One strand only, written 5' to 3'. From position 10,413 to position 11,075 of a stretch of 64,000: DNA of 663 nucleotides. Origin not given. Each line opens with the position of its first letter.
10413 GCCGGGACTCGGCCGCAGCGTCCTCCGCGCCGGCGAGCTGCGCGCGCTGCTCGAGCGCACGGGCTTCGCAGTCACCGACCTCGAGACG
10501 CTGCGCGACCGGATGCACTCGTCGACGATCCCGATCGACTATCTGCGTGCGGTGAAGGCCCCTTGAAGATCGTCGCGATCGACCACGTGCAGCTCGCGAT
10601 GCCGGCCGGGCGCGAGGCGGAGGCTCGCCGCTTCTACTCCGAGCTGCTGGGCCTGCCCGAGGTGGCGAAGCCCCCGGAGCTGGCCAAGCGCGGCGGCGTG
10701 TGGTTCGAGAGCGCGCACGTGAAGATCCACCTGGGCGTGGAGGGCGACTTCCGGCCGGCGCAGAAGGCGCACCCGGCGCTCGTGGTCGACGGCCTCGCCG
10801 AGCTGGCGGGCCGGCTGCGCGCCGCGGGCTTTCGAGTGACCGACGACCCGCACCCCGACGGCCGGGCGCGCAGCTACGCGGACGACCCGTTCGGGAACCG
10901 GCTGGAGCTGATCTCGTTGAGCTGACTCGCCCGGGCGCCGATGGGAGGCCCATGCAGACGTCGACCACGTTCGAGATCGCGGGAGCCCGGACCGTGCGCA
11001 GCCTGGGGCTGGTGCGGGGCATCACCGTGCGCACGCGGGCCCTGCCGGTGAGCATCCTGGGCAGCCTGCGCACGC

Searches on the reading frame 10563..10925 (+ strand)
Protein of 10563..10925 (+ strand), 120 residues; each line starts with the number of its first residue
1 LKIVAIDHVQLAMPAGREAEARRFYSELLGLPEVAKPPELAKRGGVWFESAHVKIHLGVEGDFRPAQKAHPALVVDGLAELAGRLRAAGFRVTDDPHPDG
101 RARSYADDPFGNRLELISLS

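Call 8: search_protein_families(library=pfam, proteins=[window:10563-10925:+])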
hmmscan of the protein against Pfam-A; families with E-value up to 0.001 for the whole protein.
window:10563-10925:+ (120 aa): 2 families
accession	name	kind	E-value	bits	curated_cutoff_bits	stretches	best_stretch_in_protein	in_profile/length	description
PF00903.31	Glyoxalase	-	1.7e-09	38.6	20.6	1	6-116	2-121/121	Glyoxalase/Bleomycin resistance protein/Dioxygenase superfamily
PF18029.7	Glyoxalase_6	-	1.4e-07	32.6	23.6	1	18-116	9-105/106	Glyoxalase-like domain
